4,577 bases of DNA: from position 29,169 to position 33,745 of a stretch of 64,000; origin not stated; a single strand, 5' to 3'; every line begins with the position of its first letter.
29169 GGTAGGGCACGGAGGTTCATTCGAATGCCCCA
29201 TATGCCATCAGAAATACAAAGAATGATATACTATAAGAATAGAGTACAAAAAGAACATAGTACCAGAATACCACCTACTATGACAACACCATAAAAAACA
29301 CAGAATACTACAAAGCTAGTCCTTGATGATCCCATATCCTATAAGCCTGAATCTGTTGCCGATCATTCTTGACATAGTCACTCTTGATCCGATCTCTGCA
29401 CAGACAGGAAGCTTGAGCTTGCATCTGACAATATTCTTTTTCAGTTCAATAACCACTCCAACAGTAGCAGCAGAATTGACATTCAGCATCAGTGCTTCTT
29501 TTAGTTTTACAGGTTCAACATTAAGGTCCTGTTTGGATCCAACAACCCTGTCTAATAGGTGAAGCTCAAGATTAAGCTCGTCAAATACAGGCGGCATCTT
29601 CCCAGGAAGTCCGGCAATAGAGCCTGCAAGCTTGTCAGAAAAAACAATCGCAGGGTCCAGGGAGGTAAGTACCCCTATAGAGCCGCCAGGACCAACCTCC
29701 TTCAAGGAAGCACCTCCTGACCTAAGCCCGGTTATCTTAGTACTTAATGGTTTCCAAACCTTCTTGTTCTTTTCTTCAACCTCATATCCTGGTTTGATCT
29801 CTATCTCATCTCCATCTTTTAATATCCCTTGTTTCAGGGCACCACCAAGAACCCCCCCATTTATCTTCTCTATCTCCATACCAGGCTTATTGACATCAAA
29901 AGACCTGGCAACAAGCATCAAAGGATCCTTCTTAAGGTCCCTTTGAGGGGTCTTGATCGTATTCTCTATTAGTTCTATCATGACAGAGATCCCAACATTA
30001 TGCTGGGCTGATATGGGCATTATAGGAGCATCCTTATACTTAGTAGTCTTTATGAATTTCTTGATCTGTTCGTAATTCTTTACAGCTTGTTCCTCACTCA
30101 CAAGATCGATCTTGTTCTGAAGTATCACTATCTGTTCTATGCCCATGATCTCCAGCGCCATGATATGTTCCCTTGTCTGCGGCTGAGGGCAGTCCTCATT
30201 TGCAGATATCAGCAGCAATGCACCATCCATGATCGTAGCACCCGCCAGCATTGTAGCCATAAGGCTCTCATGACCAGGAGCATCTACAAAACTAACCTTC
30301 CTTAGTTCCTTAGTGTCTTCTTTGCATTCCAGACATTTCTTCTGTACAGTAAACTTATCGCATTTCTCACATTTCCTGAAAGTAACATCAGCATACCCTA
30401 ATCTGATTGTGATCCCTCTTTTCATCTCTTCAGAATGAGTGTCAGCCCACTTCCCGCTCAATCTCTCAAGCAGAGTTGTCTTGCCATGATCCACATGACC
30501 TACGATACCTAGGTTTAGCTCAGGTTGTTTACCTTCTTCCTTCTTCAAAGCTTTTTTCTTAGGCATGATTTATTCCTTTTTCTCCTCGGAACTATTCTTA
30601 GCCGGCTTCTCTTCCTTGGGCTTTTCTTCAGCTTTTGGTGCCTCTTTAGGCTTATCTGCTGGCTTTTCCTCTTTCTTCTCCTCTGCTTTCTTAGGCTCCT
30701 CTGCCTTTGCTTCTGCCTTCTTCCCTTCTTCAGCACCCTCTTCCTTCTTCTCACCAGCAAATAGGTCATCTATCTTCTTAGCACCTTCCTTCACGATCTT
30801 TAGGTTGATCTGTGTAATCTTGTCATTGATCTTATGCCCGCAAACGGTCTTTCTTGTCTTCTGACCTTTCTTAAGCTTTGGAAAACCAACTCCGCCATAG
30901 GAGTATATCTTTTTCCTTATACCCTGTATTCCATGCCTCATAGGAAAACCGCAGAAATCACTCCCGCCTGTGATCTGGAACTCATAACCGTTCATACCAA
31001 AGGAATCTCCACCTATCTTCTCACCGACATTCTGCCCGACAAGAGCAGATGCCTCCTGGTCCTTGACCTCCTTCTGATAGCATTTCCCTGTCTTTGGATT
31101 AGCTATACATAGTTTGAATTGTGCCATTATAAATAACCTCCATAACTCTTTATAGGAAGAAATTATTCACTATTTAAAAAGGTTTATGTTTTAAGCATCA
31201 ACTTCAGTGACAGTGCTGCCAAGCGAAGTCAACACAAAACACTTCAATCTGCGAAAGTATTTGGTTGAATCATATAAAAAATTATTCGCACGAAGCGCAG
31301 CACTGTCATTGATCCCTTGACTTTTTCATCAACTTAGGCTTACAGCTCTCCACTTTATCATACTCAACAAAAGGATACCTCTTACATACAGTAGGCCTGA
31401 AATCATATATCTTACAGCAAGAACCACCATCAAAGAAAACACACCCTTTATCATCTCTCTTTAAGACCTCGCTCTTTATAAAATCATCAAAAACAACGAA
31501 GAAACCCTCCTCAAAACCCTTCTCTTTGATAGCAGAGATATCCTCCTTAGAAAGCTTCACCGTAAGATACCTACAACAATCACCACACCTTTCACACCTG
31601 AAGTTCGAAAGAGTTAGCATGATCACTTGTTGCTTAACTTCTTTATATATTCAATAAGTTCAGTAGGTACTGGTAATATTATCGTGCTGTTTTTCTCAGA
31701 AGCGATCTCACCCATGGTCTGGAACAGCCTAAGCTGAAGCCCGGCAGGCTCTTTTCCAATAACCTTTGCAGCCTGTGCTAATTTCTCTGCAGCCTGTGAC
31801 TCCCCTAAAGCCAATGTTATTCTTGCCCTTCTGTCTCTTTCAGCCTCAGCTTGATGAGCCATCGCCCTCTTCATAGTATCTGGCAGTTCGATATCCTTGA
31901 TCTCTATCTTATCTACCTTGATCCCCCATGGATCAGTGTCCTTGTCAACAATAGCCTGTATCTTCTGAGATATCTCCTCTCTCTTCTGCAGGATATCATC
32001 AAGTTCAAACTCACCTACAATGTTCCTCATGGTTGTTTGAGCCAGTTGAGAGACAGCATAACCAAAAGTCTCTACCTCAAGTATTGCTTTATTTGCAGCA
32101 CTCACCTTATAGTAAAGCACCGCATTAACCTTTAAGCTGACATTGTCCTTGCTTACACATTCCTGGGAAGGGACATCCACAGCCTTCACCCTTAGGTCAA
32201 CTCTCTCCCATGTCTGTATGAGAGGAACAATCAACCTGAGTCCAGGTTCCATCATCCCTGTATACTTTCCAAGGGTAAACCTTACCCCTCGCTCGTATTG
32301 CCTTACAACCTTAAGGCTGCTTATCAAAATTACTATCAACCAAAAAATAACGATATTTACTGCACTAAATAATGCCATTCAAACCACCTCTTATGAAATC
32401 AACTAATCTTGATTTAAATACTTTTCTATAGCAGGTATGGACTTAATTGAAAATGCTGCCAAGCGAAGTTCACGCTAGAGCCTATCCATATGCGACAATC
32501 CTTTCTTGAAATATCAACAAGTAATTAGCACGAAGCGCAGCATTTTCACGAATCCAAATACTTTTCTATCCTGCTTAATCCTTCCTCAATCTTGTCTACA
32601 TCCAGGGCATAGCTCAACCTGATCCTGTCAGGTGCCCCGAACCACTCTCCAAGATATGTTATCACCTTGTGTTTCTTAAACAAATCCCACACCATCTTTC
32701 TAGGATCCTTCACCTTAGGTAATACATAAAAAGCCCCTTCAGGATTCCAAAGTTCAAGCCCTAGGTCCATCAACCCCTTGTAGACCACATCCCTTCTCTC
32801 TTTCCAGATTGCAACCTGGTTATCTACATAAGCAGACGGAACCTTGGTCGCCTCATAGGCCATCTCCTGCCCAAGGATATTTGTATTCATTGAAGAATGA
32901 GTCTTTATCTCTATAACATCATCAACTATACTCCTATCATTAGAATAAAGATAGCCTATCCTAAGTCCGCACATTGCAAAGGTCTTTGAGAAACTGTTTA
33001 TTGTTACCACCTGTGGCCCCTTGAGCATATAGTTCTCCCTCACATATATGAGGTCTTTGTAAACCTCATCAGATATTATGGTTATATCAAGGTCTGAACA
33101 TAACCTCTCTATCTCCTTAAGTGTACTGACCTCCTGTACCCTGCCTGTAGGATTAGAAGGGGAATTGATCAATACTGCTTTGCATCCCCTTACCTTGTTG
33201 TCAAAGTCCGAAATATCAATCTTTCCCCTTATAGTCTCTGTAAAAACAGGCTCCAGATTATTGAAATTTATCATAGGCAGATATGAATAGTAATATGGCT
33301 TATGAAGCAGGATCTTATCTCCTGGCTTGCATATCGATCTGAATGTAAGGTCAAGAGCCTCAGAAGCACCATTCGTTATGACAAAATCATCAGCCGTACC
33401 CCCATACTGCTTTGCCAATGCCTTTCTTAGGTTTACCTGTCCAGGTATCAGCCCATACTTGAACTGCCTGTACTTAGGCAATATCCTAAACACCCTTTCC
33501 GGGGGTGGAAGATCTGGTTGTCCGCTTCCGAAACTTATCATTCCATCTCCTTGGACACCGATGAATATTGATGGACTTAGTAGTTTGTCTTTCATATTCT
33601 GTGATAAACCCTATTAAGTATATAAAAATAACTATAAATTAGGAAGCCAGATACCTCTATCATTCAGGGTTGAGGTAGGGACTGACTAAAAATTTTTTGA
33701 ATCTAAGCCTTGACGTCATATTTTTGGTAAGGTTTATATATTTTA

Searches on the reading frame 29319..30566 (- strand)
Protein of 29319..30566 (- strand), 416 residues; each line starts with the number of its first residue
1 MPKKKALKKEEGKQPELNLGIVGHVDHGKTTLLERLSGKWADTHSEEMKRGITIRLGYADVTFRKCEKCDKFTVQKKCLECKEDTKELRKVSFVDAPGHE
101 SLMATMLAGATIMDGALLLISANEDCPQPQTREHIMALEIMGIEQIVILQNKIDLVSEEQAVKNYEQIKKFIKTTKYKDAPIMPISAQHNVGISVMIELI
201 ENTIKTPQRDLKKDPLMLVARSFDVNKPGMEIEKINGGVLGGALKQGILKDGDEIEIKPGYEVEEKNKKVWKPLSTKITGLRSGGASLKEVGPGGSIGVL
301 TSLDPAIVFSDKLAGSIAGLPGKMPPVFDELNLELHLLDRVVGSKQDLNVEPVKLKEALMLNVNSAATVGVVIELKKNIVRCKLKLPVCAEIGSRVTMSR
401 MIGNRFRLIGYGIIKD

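Call 77: search_protein_families(library=pfam, proteins=[window:29319-30566:-], max_evalue=0.0001)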
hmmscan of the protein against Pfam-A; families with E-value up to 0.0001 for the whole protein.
window:29319-30566:- (416 aa): 5 families
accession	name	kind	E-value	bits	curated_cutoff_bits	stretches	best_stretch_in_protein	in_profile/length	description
PF00009.33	GTP_EFTU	-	2.1e-36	125.7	26.5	1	17-205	4-187/188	Elongation factor Tu GTP binding domain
PF09173.17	eIF2_C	-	5.5e-30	103.8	22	1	330-414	2-86/86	Initiation factor eIF2 gamma, C terminal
PF03144.31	GTP_EFTU_D2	-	3.2e-06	27.9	30.3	1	237-304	1-61/73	Elongation factor Tu domain 2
PF03193.22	RsgA_GTPase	-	6.2e-05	23.3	30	0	113-203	23-107/174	RsgA GTPase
PF01926.29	MMR_HSR1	-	8.1e-05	23.1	21.9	0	19-138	2-100/113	50S ribosome-binding GTPase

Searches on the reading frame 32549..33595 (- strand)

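Call 77: search_protein_families(library=pfam, proteins=[window:32549-33595:-], max_evalue=0.0001)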
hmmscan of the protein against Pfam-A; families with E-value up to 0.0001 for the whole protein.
window:32549-33595:- (349 aa): 1 family
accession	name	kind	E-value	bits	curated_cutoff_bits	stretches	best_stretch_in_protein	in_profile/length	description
PF00155.27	Aminotran_1_2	-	1.4e-48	166.3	19.7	1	19-343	3-361/361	Aminotransferase class I and II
